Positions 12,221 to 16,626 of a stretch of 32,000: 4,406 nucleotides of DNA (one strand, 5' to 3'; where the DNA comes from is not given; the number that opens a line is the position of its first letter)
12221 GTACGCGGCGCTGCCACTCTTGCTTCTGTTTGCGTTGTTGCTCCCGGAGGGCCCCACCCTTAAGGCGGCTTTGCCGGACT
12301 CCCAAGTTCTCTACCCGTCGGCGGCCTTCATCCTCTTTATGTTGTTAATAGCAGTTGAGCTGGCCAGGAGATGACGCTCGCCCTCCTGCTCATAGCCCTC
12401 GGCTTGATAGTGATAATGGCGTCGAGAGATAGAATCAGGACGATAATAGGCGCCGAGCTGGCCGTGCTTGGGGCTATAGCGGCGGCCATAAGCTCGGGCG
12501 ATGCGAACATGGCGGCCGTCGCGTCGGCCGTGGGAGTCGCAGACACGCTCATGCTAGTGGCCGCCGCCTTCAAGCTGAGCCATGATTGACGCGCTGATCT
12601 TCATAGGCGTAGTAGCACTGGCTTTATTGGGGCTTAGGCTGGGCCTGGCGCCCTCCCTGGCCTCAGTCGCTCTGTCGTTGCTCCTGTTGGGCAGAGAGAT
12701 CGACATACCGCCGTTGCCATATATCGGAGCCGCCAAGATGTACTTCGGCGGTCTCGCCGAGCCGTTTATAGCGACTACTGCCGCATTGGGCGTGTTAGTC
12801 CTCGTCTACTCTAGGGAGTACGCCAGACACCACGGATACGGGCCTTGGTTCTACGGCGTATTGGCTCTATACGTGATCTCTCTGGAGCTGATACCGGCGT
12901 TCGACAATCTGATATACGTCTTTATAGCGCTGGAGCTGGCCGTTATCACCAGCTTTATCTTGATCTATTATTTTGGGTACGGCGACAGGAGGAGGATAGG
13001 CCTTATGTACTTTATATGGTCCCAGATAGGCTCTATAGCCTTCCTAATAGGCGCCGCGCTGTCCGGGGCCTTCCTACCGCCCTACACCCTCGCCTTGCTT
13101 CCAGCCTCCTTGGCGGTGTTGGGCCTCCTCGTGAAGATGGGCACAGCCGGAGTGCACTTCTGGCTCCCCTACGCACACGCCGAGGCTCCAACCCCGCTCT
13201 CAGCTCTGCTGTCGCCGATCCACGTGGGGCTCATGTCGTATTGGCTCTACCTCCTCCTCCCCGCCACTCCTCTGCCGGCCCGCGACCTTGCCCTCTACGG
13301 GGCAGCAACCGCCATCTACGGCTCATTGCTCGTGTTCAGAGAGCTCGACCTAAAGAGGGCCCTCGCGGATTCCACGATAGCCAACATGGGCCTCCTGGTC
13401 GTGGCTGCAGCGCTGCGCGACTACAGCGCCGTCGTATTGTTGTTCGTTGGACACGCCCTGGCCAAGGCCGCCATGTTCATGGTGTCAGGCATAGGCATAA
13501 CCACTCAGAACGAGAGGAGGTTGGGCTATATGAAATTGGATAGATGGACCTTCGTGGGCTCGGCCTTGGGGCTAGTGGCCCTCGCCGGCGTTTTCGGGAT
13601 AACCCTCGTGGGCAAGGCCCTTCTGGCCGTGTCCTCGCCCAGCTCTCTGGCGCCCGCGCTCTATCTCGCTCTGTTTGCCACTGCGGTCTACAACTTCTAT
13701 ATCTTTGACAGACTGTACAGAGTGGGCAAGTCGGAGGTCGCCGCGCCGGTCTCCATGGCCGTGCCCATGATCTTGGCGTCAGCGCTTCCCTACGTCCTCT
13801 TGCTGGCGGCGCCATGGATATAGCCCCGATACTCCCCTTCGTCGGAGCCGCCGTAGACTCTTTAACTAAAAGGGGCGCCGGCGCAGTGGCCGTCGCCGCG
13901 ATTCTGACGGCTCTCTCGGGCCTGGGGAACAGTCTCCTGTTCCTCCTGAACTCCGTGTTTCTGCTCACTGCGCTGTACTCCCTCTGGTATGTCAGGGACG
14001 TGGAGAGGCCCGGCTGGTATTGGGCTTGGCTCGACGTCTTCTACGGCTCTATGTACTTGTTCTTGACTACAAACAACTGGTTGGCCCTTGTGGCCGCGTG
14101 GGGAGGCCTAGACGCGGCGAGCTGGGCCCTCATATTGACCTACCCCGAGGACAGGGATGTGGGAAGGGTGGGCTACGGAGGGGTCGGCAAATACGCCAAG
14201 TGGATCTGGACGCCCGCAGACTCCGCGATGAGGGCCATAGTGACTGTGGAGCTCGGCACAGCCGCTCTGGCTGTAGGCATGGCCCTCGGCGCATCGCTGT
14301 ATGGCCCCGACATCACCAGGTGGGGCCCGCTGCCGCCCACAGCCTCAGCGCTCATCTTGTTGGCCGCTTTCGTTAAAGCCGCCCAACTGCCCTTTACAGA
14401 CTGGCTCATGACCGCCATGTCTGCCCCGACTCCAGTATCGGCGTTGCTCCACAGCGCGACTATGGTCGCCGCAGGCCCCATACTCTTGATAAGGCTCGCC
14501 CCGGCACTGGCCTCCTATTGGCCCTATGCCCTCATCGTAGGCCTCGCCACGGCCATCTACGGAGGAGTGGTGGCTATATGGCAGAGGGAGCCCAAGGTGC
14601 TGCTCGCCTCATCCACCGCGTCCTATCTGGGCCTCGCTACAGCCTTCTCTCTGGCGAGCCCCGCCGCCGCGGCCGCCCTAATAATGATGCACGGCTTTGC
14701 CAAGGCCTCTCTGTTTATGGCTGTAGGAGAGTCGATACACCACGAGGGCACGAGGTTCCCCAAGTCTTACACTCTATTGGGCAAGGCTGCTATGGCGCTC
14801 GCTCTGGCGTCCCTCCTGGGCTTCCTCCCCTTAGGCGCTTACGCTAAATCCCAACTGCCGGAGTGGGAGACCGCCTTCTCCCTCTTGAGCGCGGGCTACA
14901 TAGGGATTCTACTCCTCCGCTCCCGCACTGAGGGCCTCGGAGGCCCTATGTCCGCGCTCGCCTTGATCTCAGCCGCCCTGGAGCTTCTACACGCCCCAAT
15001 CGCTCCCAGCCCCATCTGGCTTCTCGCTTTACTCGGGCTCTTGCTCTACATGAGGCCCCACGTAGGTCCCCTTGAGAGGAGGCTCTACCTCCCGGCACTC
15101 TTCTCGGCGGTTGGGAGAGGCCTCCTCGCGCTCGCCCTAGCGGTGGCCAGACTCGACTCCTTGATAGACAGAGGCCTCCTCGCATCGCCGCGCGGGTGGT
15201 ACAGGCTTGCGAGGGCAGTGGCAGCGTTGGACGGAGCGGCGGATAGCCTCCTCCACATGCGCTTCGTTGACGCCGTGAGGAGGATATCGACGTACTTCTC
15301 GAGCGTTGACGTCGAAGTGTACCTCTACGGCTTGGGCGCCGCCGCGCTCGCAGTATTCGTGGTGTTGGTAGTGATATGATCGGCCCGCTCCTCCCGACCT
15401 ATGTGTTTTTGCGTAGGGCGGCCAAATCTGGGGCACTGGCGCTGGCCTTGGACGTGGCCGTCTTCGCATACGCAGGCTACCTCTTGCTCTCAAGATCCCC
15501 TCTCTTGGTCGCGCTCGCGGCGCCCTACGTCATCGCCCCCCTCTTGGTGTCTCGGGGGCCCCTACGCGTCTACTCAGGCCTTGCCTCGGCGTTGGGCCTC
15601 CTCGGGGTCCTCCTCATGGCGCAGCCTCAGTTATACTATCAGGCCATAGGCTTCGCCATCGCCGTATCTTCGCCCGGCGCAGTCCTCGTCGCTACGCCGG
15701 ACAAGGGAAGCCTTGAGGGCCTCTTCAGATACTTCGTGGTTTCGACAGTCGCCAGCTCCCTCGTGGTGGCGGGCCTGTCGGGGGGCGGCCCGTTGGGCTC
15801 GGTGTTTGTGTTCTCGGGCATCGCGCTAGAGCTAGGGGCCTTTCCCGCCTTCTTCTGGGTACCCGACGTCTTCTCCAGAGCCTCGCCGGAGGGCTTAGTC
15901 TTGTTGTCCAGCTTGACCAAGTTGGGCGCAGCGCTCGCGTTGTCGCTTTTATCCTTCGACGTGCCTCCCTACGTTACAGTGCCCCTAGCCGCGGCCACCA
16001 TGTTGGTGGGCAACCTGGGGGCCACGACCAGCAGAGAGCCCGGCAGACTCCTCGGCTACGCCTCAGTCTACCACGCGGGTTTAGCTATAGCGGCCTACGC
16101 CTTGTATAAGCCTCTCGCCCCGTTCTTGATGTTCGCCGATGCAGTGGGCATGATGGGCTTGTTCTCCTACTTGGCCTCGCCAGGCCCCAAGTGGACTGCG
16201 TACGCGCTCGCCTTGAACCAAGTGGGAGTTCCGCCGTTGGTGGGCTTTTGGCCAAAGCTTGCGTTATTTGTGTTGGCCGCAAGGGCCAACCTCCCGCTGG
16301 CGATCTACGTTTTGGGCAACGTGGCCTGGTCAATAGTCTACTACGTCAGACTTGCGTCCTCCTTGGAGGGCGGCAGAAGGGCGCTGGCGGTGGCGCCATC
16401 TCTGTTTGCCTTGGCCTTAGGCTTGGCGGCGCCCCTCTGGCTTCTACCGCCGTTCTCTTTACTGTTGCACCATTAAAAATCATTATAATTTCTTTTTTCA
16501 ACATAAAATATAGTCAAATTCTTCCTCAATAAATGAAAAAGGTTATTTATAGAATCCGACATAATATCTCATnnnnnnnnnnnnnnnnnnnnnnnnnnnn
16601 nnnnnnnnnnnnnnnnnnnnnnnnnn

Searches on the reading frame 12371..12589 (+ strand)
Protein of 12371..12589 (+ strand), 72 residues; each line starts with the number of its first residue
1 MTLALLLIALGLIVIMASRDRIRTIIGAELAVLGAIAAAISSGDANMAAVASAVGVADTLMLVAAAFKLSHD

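Call 55: search_protein_families(library=pfam, proteins=[window:12371-12589:+], max_evalue=1)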
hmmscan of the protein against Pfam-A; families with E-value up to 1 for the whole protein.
window:12371-12589:+ (72 aa): 5 families
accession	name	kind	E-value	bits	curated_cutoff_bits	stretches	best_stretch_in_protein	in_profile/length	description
PF00420.29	Oxidored_q2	-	0.00079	19.6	26.1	1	2-57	4-55/95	NADH-ubiquinone/plastoquinone oxidoreductase chain 4L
PF14007.11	YtpI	-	0.039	14.7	29.4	1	1-38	36-73/87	YtpI-like protein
PF11384.13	DUF3188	-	0.058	13.4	24.6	1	4-36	2-42/50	Protein of unknown function (DUF3188)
PF07589.16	PEP-CTERM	-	0.2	12.3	20.7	1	2-19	7-23/24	PEP-CTERM motif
PF04932.20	Wzy_C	-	0.83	9.9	31.7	1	4-54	20-70/149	O-Antigen ligase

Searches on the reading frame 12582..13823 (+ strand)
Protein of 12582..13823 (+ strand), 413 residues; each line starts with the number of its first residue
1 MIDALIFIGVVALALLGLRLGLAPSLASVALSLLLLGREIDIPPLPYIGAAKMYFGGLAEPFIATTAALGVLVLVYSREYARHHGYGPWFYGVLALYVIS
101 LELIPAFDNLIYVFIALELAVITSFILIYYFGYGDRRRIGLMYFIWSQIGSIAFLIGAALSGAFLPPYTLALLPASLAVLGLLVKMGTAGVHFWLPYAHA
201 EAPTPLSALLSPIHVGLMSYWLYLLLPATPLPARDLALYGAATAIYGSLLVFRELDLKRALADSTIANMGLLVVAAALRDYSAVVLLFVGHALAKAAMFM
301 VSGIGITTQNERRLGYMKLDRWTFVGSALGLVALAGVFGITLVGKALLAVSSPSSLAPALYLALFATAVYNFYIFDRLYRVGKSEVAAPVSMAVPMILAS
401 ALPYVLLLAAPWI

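Call 7: search_protein_families(library=pfam, proteins=[window:12582-13823:+])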
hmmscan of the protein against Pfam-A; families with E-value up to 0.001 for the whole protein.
window:12582-13823:+ (413 aa): 1 family
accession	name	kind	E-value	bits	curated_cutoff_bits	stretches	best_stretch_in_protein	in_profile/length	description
PF00361.26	Proton_antipo_M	-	1.1e-25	91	21.5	1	109-317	3-235/294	NADH:quinone oxidoreductase/Mrp antiporter, TM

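Call 20: search_protein_families(library=ncbifam, proteins=[window:12582-13823:+], max_evalue=0.00001)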
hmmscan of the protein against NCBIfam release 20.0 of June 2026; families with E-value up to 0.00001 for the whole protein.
window:12582-13823:+ (413 aa): 52 families (the best 25 are shown)
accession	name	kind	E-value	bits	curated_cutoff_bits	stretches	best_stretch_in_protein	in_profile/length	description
NF005564.0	PRK07234.1-4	subfamily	5.6e-21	75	439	1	26-369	35-376/478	putative monovalent cation/H+ antiporter subunit D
NF009287.0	PRK12647.1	equivalog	7.7e-20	71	937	1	54-347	73-393/773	putative monovalent cation/H+ antiporter subunit A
NF005042.0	PRK06458.1-2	equivalog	2.2e-18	66.6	437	1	55-315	56-329/439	hydrogenase 4 subunit F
NF009288.0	PRK12648.1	equivalog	4e-18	64.9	1104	1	51-342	70-384/954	monovalent cation/H+ antiporter subunit A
TIGR01972.1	NDH_I_M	subfamily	4.9e-18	65.1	263.8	1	56-379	77-430/486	NADH-quinone oxidoreductase subunit M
NF005141.0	PRK06590.1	equivalog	1.1e-17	64.3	556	1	57-398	81-456/615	NADH-quinone oxidoreductase subunit L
NF006418.0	PRK08667.1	equivalog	8.1e-17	61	794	1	24-278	41-315/644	hydrogenase membrane subunit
NF005046.0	PRK06459.1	equivalog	1.3e-16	60.4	460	1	61-338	50-344/587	hydrogenase 4 subunit B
NF005086.0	PRK06521.1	equivalog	3.4e-16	58.9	667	1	44-278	68-321/669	hydrogenase 4 subunit B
TIGR01974.1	NDH_I_L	subfamily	8.1e-16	58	407.5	1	177-374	223-432/630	NADH-quinone oxidoreductase subunit L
NF006237.0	PRK08375.1-2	equivalog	9.4e-16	58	597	1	103-374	111-405/497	putative monovalent cation/H+ antiporter subunit D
NF005626.0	PRK07376.1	equivalog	1e-15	57.1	963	1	167-308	222-366/675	NAD(P)H-quinone oxidoreductase subunit 5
TIGR00940.1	2a6301s01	subfamily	1.3e-14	53.5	920.45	1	7-337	30-394/793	monovalent cation:proton antiporter subunit A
NF004504.0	PRK05846.2-3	equivalog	1.7e-14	53.7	785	1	57-344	92-406/499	NADH-quinone oxidoreductase subunit M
NF005043.0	PRK06458.1-3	equivalog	1.7e-13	50.4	533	1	179-372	218-424/483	hydrogenase 4 subunit F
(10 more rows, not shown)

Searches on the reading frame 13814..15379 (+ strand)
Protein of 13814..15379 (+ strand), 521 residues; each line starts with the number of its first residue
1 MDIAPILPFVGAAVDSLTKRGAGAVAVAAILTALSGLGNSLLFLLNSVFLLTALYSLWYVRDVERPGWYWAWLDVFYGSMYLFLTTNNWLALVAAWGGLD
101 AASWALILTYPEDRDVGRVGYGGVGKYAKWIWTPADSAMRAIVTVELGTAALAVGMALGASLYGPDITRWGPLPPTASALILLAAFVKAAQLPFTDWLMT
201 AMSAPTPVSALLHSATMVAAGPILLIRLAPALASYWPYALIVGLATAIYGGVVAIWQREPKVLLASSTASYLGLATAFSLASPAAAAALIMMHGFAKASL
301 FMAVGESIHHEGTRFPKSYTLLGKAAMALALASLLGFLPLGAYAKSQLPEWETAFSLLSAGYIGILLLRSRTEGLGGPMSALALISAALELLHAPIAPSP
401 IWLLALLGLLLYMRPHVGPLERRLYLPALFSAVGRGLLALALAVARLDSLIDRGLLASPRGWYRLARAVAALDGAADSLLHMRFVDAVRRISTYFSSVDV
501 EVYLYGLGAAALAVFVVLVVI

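Call 6: search_protein_families(library=pfam, proteins=[window:13814-15379:+])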
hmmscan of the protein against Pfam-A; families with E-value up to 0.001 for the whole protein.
window:13814-15379:+ (521 aa): 1 family
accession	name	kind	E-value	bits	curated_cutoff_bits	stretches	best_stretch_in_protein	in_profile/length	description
PF00361.26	Proton_antipo_M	-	2.5e-24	86.4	21.5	1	177-340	84-256/294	NADH:quinone oxidoreductase/Mrp antiporter, TM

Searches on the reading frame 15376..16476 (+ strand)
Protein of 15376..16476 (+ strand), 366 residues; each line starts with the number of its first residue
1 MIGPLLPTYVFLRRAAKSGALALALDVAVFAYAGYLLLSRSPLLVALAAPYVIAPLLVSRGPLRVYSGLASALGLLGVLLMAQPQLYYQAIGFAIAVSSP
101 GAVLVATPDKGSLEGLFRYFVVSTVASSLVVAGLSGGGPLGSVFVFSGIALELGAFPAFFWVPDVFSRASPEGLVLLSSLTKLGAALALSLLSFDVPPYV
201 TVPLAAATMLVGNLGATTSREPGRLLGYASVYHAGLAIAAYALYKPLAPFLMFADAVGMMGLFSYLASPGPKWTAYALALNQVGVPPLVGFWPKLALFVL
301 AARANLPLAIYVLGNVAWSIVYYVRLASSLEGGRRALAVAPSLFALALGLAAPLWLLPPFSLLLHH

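Call 6: search_protein_families(library=pfam, proteins=[window:15376-16476:+])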
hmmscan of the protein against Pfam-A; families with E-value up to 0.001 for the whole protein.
window:15376-16476:+ (366 aa): 1 family
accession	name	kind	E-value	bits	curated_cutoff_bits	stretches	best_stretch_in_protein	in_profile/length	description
PF00361.26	Proton_antipo_M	-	1.9e-08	34.3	21.5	1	140-263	83-216/294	NADH:quinone oxidoreductase/Mrp antiporter, TM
